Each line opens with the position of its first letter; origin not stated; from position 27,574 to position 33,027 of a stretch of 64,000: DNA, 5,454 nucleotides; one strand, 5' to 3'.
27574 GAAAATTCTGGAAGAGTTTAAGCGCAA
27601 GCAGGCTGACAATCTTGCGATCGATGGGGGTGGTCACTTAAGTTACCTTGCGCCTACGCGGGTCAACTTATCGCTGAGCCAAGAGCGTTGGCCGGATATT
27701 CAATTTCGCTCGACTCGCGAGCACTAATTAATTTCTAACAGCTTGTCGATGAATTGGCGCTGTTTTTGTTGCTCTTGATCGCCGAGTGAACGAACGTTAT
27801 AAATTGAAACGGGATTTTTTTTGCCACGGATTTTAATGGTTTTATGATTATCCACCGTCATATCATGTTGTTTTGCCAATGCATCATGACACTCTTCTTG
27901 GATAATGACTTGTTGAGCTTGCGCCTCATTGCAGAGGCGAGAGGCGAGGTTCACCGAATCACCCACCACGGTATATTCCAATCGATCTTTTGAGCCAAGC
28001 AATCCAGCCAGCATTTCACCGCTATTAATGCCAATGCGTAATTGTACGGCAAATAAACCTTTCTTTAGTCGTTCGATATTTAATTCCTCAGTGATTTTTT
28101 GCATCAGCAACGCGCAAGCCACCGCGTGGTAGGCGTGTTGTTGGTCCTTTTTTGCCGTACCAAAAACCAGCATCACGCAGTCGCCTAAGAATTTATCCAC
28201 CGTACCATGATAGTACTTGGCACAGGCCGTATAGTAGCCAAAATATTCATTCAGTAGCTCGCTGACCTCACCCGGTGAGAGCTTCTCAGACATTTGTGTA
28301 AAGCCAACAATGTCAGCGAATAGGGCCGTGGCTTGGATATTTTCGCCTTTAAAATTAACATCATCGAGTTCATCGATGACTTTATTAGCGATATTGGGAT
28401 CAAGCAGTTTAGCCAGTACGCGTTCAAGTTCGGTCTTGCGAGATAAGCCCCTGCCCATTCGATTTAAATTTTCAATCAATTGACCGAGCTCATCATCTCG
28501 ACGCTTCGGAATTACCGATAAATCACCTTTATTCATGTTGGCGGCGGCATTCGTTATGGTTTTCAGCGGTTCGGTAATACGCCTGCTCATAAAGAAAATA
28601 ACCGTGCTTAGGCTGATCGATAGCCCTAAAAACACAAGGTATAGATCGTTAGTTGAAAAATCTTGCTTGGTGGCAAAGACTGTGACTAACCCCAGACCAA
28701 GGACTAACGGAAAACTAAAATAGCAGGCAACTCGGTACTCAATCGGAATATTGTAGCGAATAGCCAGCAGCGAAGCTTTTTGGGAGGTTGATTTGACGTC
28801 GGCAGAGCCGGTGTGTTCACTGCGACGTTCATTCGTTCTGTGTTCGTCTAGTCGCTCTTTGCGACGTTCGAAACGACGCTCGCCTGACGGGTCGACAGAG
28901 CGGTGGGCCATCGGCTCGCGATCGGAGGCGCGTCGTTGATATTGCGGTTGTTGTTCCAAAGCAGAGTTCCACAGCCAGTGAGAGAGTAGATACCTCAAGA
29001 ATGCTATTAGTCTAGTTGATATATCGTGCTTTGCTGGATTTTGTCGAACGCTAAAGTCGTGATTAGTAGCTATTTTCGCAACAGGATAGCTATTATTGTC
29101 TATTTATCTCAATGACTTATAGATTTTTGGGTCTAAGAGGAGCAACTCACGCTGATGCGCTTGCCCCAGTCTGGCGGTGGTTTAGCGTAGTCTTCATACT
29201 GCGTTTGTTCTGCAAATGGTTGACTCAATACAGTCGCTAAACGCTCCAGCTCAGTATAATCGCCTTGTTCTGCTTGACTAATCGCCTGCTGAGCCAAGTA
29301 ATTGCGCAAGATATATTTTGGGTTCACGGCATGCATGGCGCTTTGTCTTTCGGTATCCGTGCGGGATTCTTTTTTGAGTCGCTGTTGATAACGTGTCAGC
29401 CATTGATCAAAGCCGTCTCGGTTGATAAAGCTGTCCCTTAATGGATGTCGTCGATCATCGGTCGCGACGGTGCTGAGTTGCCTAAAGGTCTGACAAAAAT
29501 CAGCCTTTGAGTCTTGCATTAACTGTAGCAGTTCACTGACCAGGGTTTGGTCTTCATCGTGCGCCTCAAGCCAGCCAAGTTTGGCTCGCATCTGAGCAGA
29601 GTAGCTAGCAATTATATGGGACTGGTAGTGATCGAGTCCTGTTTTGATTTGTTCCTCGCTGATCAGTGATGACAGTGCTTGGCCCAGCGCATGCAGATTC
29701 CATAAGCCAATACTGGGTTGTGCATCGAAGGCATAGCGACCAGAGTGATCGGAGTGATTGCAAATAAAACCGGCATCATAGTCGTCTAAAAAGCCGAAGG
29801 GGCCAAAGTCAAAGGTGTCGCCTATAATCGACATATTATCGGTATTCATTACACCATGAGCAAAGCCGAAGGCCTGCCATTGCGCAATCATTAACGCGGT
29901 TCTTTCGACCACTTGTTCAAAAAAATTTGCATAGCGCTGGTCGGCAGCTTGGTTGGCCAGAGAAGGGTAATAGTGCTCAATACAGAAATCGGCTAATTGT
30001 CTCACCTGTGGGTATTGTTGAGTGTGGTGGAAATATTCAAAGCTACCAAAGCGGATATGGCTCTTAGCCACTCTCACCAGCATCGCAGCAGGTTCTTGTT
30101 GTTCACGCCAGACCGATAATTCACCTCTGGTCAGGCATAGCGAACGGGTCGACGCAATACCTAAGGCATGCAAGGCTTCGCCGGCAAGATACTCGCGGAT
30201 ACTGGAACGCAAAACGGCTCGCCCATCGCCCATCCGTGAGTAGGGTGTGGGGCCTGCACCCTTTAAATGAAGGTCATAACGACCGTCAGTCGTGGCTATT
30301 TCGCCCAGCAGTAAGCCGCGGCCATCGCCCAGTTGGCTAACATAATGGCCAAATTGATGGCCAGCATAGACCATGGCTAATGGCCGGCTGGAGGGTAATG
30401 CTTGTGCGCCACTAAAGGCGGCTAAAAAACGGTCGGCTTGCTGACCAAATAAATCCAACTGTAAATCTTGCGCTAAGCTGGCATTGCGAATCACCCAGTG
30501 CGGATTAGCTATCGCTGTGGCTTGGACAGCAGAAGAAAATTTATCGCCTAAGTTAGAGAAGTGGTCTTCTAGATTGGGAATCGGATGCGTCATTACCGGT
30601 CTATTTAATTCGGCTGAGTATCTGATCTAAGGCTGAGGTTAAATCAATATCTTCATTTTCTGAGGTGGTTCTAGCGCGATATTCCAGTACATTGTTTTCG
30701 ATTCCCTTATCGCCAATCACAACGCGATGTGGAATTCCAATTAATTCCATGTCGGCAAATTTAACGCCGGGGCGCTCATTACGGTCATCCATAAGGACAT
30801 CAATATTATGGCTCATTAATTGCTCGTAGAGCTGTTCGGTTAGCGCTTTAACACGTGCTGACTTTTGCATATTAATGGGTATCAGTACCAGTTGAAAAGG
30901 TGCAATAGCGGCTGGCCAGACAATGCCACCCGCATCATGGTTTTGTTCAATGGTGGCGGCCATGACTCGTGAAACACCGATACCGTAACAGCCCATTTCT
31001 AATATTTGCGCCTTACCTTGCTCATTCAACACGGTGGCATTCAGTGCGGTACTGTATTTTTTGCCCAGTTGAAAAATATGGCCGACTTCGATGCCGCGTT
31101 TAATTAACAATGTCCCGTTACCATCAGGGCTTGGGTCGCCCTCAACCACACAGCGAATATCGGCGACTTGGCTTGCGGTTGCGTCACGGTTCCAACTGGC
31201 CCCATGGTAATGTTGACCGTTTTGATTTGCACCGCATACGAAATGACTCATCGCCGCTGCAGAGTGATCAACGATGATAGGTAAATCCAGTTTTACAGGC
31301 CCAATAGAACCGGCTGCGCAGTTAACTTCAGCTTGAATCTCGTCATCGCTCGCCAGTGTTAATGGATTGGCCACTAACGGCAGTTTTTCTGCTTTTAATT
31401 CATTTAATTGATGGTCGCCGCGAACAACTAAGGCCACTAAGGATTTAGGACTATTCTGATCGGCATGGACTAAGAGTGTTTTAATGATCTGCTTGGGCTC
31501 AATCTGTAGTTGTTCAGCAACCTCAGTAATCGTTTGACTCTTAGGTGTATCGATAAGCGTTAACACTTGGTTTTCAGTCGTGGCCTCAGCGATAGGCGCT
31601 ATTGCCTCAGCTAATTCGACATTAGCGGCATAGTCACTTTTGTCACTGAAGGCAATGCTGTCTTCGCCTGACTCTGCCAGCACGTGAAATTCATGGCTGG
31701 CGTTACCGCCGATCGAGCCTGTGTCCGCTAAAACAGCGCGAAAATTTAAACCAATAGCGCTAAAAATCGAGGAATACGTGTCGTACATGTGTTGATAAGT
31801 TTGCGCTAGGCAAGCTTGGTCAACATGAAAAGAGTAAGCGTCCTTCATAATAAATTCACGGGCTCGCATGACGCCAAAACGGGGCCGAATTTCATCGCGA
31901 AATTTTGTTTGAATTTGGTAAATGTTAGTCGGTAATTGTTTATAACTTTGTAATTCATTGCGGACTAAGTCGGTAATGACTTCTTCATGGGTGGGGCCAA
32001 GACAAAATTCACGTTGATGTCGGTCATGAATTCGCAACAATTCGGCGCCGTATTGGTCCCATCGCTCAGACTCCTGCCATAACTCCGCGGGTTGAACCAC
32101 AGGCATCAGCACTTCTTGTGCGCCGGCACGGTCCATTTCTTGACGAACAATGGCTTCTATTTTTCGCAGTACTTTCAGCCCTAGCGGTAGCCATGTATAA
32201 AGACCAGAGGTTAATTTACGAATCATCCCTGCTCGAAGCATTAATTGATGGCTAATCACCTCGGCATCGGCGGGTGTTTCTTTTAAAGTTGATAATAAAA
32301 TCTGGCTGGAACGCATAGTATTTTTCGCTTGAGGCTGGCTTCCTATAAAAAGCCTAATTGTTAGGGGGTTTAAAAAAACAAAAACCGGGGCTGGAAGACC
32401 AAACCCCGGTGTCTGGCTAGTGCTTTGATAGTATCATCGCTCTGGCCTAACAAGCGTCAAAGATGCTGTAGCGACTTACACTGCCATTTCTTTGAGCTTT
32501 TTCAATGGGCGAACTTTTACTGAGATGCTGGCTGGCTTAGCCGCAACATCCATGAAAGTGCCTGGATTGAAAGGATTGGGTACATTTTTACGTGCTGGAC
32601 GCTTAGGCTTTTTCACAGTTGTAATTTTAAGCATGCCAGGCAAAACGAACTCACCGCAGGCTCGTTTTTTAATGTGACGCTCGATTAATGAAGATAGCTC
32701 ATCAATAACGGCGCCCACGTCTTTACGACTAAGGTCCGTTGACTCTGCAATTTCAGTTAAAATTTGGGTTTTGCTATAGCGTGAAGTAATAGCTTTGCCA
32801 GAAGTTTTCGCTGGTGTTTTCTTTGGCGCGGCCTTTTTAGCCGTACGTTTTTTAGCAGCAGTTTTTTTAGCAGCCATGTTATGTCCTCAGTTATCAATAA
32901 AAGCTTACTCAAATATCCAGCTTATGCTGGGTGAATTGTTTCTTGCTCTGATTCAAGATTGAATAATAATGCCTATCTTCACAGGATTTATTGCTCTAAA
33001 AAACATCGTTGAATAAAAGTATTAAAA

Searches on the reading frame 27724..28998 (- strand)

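Call 36: search_protein_families(library=pfam, proteins=[window:27724-28998:-], max_evalue=0.00001)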
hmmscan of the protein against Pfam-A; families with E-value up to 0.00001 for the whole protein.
window:27724-28998:- (424 aa): 2 families
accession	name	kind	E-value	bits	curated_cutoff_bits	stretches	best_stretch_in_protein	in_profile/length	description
PF00211.25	Guanylate_cyc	-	8.5e-32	110.7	21.9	1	222-396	8-176/183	Adenylate and Guanylate cyclase catalytic domain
PF00672.30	HAMP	-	6.4e-12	46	25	1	136-185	1-51/53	HAMP domain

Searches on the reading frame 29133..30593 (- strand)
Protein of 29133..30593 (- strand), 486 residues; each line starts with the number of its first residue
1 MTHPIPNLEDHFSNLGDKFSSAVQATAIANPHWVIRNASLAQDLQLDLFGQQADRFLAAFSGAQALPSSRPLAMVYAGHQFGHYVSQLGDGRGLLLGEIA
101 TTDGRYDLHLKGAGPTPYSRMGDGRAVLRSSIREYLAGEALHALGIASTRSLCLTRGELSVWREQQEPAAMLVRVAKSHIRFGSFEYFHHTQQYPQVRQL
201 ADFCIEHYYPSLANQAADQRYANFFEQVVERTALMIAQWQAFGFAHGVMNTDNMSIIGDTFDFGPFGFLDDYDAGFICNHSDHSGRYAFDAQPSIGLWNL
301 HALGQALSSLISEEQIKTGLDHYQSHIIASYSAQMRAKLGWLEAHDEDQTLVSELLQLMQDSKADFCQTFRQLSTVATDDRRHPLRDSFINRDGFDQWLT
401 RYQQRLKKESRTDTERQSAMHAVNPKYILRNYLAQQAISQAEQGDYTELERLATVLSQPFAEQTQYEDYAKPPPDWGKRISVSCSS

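Call 36: search_protein_families(library=pfam, proteins=[window:29133-30593:-], max_evalue=0.00001)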
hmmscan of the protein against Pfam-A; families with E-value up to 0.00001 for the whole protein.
window:29133-30593:- (486 aa): 1 family
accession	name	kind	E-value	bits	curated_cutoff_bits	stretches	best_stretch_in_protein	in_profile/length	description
PF02696.19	SelO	-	2.2e-149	498.6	22.8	1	8-455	7-464/466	Protein adenylyltransferase SelO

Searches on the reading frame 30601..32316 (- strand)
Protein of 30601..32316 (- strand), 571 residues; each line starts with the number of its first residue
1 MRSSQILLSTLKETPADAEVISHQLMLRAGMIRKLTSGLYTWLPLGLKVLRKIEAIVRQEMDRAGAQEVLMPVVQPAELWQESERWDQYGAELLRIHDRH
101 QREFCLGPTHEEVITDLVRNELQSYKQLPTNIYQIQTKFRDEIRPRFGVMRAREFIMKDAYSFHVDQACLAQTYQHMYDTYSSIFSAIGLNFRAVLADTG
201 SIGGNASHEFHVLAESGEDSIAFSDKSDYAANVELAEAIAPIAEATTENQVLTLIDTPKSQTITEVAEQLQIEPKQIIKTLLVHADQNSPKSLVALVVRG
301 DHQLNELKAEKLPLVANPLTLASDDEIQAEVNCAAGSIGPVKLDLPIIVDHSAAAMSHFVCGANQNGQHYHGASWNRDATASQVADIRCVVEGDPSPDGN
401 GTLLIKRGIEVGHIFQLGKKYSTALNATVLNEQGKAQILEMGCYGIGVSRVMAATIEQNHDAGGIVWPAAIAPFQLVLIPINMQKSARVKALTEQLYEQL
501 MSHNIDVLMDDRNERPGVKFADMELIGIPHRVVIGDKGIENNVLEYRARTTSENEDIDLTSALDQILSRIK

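Call 36: search_protein_families(library=pfam, proteins=[window:30601-32316:-], max_evalue=0.00001)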
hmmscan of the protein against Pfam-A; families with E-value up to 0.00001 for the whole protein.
window:30601-32316:- (571 aa): 3 families
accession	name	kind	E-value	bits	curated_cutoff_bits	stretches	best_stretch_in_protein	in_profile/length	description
PF00587.30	tRNA-synt_2b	-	1.4e-35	123.4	29.3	1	96-459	3-179/179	tRNA synthetase class II core domain (G, H, P, S and T)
PF04073.20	tRNA_edit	-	2.3e-24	86.3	25.5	1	258-375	2-118/123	Aminoacyl-tRNA editing domain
PF03129.25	HGTP_anticodon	-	2.8e-20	72.7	21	1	475-567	1-92/94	Anticodon binding domain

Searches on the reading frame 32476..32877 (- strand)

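Call 72: search_protein_families(library=pfam, proteins=[window:32476-32877:-], max_evalue=0.0001)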
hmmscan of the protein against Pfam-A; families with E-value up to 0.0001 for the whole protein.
window:32476-32877:- (133 aa): 1 family
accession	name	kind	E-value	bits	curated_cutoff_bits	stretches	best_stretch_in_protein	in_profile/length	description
PF00216.26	Bac_DNA_binding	-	9.3e-09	35.9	22.4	1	35-131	2-88/90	Bacterial DNA-binding protein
